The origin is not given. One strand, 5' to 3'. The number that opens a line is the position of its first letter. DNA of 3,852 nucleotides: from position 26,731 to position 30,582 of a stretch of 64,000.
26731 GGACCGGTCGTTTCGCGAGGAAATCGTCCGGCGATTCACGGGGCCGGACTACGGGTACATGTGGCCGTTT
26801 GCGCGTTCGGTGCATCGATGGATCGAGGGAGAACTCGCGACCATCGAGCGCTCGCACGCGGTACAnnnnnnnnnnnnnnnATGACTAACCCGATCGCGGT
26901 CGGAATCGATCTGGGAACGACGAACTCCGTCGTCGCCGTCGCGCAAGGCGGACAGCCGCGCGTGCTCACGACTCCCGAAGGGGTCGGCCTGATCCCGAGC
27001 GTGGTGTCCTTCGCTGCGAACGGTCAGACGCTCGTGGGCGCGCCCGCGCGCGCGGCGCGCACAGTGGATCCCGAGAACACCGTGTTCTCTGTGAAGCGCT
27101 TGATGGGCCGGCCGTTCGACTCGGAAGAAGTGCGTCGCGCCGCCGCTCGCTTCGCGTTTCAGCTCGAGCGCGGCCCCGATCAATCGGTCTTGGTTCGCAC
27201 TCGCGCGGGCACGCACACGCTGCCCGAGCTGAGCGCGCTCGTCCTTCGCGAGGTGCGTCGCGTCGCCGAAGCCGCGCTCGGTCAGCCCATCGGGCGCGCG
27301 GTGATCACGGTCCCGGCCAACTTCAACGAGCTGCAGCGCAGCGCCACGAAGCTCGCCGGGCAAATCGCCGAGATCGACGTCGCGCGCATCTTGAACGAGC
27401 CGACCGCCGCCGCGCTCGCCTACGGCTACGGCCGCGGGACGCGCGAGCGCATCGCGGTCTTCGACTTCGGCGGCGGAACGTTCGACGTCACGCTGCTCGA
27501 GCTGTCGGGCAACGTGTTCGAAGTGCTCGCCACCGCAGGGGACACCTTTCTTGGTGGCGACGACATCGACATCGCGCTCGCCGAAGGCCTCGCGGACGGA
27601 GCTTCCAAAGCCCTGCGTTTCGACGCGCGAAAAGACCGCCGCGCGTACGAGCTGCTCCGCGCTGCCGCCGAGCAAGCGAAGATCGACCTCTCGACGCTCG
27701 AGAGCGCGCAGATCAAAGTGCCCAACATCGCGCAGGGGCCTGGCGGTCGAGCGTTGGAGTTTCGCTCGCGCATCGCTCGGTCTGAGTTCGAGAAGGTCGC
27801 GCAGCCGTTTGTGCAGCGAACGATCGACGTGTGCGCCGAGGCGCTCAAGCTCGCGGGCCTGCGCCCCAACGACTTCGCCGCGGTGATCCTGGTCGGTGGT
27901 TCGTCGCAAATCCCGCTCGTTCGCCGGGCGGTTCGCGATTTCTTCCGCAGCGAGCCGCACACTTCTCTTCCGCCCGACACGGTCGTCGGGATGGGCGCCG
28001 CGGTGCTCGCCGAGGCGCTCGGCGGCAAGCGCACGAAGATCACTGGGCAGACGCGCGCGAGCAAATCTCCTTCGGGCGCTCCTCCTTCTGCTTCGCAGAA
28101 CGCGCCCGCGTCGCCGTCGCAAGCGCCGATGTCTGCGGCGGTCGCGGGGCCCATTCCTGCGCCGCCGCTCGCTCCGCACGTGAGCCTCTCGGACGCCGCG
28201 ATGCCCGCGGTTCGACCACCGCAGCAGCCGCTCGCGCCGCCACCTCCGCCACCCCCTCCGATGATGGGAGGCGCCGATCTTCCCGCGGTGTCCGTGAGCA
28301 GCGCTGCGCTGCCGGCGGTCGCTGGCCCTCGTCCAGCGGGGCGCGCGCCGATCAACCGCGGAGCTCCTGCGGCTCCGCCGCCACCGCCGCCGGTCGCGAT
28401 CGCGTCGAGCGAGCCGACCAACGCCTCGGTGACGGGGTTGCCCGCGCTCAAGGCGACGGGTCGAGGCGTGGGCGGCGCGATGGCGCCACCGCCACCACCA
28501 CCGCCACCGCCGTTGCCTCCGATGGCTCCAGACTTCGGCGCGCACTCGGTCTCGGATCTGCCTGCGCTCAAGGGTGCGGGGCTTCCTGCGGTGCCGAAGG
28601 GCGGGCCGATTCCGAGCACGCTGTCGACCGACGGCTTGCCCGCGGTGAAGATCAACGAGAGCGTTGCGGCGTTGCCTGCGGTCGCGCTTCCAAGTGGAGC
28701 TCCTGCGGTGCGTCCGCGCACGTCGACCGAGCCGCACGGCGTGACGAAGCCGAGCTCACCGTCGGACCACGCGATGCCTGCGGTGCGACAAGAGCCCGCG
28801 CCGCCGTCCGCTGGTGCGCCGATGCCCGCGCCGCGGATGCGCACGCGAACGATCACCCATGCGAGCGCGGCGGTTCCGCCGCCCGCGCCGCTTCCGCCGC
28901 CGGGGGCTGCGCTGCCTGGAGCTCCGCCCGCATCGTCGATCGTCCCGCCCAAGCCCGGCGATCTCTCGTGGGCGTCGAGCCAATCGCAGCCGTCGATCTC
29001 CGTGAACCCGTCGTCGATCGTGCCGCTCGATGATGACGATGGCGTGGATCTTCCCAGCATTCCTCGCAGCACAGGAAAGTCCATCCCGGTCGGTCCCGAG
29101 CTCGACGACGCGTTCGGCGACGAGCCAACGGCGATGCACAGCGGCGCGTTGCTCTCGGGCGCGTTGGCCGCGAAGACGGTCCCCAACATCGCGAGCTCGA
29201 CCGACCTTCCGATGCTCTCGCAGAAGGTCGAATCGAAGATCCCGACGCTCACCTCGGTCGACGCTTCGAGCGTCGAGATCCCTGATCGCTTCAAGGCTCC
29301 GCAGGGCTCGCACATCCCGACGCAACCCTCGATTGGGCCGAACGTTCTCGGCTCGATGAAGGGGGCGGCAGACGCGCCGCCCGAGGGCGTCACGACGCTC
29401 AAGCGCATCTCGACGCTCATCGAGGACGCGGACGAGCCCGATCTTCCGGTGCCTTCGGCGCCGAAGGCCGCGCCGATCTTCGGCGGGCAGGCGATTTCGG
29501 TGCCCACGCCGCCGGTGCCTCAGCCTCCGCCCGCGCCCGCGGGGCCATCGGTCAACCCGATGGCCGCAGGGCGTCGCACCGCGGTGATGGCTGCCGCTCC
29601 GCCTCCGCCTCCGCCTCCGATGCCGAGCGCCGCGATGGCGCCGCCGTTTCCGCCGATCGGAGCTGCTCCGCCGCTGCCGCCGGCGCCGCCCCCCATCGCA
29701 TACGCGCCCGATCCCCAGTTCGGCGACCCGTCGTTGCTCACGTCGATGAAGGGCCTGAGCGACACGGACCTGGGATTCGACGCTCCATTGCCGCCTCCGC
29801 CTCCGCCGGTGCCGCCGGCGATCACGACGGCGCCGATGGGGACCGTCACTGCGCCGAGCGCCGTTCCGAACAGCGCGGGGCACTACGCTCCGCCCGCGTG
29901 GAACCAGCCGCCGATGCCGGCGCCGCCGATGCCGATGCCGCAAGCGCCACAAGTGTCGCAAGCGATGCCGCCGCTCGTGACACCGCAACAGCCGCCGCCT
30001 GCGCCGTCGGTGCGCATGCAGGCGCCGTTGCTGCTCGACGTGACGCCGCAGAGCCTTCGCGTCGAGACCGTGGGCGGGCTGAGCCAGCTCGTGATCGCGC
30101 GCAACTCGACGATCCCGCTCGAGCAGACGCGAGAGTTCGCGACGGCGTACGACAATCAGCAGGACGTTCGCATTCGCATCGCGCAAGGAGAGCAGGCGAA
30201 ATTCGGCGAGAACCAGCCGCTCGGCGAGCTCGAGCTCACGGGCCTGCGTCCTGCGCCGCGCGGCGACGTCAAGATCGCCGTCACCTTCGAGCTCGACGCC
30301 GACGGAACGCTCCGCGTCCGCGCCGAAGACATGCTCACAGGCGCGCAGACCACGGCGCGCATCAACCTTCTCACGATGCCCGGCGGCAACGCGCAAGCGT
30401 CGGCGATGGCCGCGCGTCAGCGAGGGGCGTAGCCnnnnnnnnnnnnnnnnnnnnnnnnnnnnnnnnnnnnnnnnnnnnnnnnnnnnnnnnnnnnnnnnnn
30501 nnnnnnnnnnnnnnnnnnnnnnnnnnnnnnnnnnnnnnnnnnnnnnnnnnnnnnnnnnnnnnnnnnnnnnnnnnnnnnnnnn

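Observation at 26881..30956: Hsp70 with a ~690-aa polyproline/disordered insertion at the interdomain linker, plus an adjacent minimal J-domain partner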

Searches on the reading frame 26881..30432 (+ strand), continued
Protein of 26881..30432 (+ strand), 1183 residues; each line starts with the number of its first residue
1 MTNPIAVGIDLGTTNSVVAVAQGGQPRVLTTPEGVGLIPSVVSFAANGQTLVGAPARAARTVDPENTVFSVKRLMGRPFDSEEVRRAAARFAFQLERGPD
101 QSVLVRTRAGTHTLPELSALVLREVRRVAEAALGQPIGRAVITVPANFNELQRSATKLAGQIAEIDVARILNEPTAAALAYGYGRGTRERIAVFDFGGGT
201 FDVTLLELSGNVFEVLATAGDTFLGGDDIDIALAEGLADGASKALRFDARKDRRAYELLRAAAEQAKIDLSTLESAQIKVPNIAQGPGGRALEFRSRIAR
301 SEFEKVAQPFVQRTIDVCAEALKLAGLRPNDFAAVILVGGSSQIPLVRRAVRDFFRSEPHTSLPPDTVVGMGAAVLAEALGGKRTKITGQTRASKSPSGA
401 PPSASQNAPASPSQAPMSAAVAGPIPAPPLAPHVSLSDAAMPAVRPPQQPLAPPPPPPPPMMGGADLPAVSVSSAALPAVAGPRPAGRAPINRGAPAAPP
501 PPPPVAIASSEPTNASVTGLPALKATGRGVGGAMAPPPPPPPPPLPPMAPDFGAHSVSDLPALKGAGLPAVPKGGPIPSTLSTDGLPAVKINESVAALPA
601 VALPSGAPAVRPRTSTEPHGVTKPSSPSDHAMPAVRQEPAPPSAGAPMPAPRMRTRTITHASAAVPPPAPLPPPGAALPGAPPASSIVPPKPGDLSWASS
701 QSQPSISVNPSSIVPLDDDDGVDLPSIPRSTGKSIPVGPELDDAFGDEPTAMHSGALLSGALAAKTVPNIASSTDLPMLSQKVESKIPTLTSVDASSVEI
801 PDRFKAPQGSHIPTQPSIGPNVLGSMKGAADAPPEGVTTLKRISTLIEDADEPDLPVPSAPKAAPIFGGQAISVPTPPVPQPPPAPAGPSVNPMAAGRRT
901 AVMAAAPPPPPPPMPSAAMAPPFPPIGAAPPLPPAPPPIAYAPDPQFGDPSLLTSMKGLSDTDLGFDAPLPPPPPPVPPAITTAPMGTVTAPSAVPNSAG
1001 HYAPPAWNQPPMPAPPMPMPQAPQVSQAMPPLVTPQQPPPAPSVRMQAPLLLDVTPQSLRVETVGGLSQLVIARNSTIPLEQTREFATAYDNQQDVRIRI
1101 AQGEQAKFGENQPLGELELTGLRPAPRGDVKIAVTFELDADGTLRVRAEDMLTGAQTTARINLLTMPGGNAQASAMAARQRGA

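Call 30: search_protein_families(library=pfam, proteins=[L001:7405-8004:+, L004:7399-7941:+, L005:5463-5984:+, L007:5443-5994:+, L001:6430-7377:+], max_evalue=10)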
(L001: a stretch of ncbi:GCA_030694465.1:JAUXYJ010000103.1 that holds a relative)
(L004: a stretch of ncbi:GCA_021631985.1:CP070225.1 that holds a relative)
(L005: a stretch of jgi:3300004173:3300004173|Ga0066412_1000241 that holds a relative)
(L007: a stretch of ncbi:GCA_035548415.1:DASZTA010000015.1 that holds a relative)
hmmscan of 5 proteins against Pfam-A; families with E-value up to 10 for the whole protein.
L001:7405-8004:+ (199 aa): 1 family
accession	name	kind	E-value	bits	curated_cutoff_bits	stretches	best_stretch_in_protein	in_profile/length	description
PF13699.11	eCIS_core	-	0.0021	18.6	22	1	61-94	41-74/79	eCIS core domain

L004:7399-7941:+ (180 aa): 0 families

L005:5463-5984:+ (173 aa): 1 family
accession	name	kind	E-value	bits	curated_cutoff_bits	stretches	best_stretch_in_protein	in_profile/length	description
PF13699.11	eCIS_core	-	0.021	15.4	22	1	45-78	42-75/79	eCIS core domain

L007:5443-5994:+ (183 aa): 0 families

L001:6430-7377:+ (315 aa): 0 families

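Call 65: predict_structure(alignment_id=A5)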
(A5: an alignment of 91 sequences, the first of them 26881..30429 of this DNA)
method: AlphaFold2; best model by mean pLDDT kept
length: 1183 residues; sequences in the alignment: 91
mean_pLDDT: 62.8   pTM: 0.56
mean pLDDT of the five models: 62.8, 62.4, 60.9, 59.2, 57.2
residues with pLDDT >= 90: 374; 70-90: 104; 50-70: 118; < 50: 587
segments of 3 or more residues with pLDDT < 50: 388-400, 402-411, 413-415, 420-423, 425-427, 430-451, 464-484, 486-489, 491-494, 504-537, 547-568, 573-607, 610-616, 618-634, 643-645, 647-655, 659-666, 674-679, 683-832, 839-852, 855-877, 887-907, 916-928, 938-971, 976-1024, 1026-1032, 1034-1037, 1040-1056, 1165-1169
pLDDT, mean of each block of 10 residues (from residue 1): 83 95 94 95 96 96 94 89 90 92 94 95 97 93 88 87 93 95 86 92 93 91 88 97 96 95 96 97 94 97 98 97 96 96 97 97 96 94 55 41 43 47 49 37 35 50 45 34 44 49 40 42 35 48 55 37 42 47 37 38 46 44 39 46 47 40 42 50 40 31 36 39 37 40 39 35 39 39 38 35 42 39 40 45 35 46 45 47 48 37 42 50 46 51 44 38 37 43 37 33 37 39 45 45 35 58 83 68 90 93 86 88 93 85 84 93 55 69 68
secondary structure, 60 per line:
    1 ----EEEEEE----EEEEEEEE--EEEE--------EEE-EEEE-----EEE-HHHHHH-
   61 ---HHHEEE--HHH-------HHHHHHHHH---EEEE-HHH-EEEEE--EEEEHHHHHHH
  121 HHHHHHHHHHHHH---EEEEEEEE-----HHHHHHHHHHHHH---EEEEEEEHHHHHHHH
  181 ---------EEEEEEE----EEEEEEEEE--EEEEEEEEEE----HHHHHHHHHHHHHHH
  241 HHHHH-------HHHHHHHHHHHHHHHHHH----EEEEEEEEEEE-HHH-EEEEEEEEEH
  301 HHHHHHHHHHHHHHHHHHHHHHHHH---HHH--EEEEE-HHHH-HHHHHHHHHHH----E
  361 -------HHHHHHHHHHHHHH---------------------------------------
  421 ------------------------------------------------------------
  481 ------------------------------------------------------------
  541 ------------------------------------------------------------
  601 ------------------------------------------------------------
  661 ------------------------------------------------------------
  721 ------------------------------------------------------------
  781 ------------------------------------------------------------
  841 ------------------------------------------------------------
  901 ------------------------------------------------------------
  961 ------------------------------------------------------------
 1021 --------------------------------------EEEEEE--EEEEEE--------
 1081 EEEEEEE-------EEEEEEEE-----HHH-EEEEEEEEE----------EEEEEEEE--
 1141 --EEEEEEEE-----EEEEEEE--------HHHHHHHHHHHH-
elements in order (helices of 4 or more, strands of 3 or more residues): E5-10 E15-22 E25-28 E37-39 E41-44 E50-52 H54-59 E67-69 H82-90 E94-97 E103-107 E110-113 H114-133 E137-144 H150-162 E166-172 H173-180 E190-196 E201-209 E212-221 H226-245 H253-270 E275-285 E291-299 H300-325 E334-338 H340-343 H345-355 H368-381 E1059-1064 E1067-1072 E1081-1087 E1095-1102 E1112-1120 E1131-1138 E1143-1150 E1156-1162 H1171-1182
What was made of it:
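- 30367..30429 (+): C-terminal 21-aa tail, a remnant of lid helix A (…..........). The rest of the lid is absent. AlphaFold2 places a helix at 1171-1182 (call 65).
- pLDDT 31-55 with no secondary structure (call 65). The whole insert, and even the linker (aa 1040-1056), are below pLDDT 50 (call 65). It is disordered and expanded (call 65).
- Tried and rejected: AlphaFold2 with a 91-sequence alignment found no secondary structure and pLDDT below 55 throughout (call 65).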

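Call 78: search_protein_families(library=padloc, proteins=[window:26881-30432:+], max_evalue=0.001)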
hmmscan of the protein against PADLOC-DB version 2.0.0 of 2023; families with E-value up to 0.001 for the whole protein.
window:26881-30432:+ (1183 aa): 0 families

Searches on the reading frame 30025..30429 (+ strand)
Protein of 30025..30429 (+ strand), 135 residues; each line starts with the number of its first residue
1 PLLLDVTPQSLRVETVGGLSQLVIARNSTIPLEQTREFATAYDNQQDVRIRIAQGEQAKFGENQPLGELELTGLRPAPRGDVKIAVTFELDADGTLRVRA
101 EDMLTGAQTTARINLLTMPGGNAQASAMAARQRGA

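Call 33: find_related_loci(query=A4, collection=genome_contigs, flank=6000)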
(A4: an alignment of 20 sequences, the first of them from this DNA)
Query A4 (135 aa) in genome_contigs; peptide patterns used: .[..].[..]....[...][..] (x = any residue, [..] = any of these).
276 stretches matched a pattern; 263 encode a relative of the query (tblastn E <= 1e-3); the best 80 are kept; 80 distinct loci.
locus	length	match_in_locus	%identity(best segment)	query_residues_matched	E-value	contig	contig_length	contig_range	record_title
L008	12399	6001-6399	96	1-134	9e-83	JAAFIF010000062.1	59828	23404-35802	MAG: Myxococcales bacterium isolate bin23.maxbin.ball.042 WN_Myxococcales_1_scaffold_172, whole genome shotgun sequence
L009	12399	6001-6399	94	1-134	4e-78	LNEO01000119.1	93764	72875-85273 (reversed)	MAG: Deltaproteobacteria bacterium Ga0077539 Ga0077539_1100.3, whole genome shotgun sequence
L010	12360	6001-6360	96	1-120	3e-74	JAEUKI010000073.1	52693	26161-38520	MAG: Myxococcales bacterium isolate new MAG-91 k141_1186571, whole genome shotgun sequence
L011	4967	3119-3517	81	1-134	3e-68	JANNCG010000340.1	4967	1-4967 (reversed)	MAG: Myxococcales bacterium isolate OTE_78_metabat_205 OTE_78_k141_2777892, whole genome shotgun sequence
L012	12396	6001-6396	83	1-133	3e-66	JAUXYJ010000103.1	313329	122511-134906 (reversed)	MAG: Deltaproteobacteria bacterium isolate C18_concoct.bin.16 C18_k141_126574, whole genome shotgun sequence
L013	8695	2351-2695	70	5-119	1e-50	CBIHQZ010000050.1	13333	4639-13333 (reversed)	MAG TPA_asm: uncultured Myxococcales bacterium isolate SRR18156210_metabat2_47 genome assembly, contig: ERZ27336870.2998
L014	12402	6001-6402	67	1-135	4e-50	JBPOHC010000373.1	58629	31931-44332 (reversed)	MAG: Myxococcota bacterium isolate MAG_1 c_000000106692, whole genome shotgun sequence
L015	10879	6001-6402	67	1-135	6e-50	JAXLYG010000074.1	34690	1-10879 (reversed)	MAG: Polyangiales bacterium isolate STL-MYX7 C1.48.fa-74, whole genome shotgun sequence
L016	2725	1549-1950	66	1-135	2e-49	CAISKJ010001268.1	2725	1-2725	MAG: uncultured delta proteobacterium isolate KT_bin-2017 genome assembly, contig: bin-2017:1268/1849, whole genome shot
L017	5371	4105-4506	66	1-135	1e-49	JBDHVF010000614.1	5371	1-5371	MAG: Polyangiales bacterium isolate AS-MESO-3CA.253 NODE_61776_length_5371_cov_3.535134, whole genome shotgun sequence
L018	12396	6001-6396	66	1-133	3e-49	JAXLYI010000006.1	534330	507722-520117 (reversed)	MAG: Polyangiales bacterium isolate STL-MYX9 C4.55.fa-6, whole genome shotgun sequence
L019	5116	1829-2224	65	1-133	1e-48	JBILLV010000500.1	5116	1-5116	MAG: Polyangiales bacterium isolate ME2017-08-08_3300044911_group7_bin125 Rohwer_bin1484_scaffold_27553_c1, whole genome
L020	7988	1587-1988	64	1-135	3e-47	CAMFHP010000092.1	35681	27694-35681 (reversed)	MAG: uncultured Myxococcaceae bacterium isolate SRR9109402_bin.20_metaWRAP_v1.3_MAG genome assembly, contig: ERZ12289980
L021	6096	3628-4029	64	1-135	6e-47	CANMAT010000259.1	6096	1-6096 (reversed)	MAG: Deltaproteobacteria bacterium isolate ZE-Jul18-30 genome assembly, contig: ZE-Jul18-C20244, whole genome shotgun se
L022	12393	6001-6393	58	1-132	2e-45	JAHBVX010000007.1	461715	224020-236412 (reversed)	MAG: Polyangiaceae bacterium isolate ACE_MYX3 MYX3_7, whole genome shotgun sequence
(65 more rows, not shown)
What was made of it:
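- The best 80 are nearly all labelled Myxococcota or their older names; three MAGs carry other Proteobacteria labels (call 33).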

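Call 98: search_protein_representatives(protein=window:30025-30429:+)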
Query: 135 residues. Proteins with E-value up to 0.001 (for the whole library): 13230; up to 1e-10: 5318; up to 1e-30: 162. The best 150 are listed.
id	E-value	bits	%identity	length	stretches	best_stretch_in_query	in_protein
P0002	2.7e-76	269.7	99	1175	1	1-135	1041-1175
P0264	5.8e-66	236.3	90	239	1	1-134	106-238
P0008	1.2e-59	216.0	83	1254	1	1-135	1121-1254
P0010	1.9e-59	215.3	86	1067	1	1-125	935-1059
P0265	5.0e-48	178.5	68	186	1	1-133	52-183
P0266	4.7e-45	168.9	66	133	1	3-134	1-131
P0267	1.7e-44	167.0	48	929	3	2-111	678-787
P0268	2.1e-43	163.5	68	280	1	1-135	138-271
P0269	4.6e-42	159.2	67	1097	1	1-133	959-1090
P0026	6.8e-42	158.7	64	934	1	1-135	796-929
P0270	1.1e-40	154.8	63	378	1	1-133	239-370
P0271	1.5e-40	154.3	43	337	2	4-107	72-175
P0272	1.8e-40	154.1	59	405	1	1-134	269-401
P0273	4.2e-40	152.9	43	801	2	2-111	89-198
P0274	7.8e-40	152.0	65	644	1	1-134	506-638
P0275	8.1e-40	152.0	42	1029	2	2-112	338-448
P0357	7.7e-33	129.4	39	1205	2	5-108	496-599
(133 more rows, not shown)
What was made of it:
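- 162 clusters at 50% identity match at E <= 1e-30 (call 98).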

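Call 99: search_protein_families(library=pfam, proteins=[P0267, P0275, P0357, P0273], max_evalue=0.001)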
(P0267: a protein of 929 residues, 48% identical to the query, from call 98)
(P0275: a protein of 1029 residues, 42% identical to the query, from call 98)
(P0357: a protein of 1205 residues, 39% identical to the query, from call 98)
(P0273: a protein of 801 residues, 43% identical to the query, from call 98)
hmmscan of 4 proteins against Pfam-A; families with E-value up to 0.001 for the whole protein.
P0267 (929 aa): 5 families
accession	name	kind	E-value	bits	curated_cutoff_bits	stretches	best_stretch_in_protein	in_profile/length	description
PF00012.26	HSP70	-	0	1213.3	20.6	3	6-444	1-436/599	Hsp70 protein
PF06723.19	MreB_Mbl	-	2.3e-19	69.9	27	1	140-375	93-316/327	MreB/Mbl protein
PF02782.22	FGGY_C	-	2.4e-08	34.4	27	0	275-380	114-196/198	FGGY family of carbohydrate kinases, C-terminal domain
PF21881.2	STIV_penton_2nd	-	0.00022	22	27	0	500-528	15-43/85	A223 penton protein second domain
PF07318.18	DUF1464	-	0.00077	19.2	23.5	0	303-389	222-308/327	Protein of unknown function (DUF1464)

P0275 (1029 aa): 7 families
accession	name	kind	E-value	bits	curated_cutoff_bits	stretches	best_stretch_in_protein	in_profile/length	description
PF00012.26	HSP70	-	0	1209.3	20.6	2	476-1014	53-580/599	Hsp70 protein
PF06723.19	MreB_Mbl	-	2.5e-20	73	27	2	68-322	82-318/327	MreB/Mbl protein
PF02782.22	FGGY_C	-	5.2e-06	26.8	27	0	742-803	143-196/198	FGGY family of carbohydrate kinases, C-terminal domain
PF07318.18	DUF1464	-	2.5e-05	24.1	23.5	0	706-816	203-312/327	Protein of unknown function (DUF1464)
PF24722.1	DUF7674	-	6e-05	23.5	27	0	245-284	38-77/111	Domain of unknown function (DUF7674)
PF17651.6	Raco_middle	-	0.00016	21.8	26.8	0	722-765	51-94/163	RACo middle region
PF02629.25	CoA_binding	-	0.00033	21.8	22.3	0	62-104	49-88/97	CoA binding domain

P0357 (1205 aa): 5 families
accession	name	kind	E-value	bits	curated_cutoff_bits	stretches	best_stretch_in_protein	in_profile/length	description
PF00012.26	HSP70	-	3.2e-204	680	20.6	2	6-481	1-501/599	Hsp70 protein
PF00069.31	Pkinase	-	3.2e-30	105.8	31.7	1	944-1154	6-212/263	Protein kinase domain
PF07714.23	PK_Tyr_Ser-Thr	-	3.8e-24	85.8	23.1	1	940-1185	2-249/258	Protein tyrosine and serine/threonine kinase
PF06723.19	MreB_Mbl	-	5.5e-12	45.6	27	1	99-350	77-315/327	MreB/Mbl protein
PF01025.24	GrpE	-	1.8e-05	24.9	25.8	1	844-917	92-165/165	GrpE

P0273 (801 aa): 1 family
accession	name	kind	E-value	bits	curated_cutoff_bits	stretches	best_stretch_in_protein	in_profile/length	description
PF00012.26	HSP70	-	1.9e-187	624.6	20.6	2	351-710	210-581/599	Hsp70 protein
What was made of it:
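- Tried and rejected: Those checked by Pfam (P0267, P0273, P0275, P0357) are other Hsp70 architectures or fusions, not this family (call 99).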
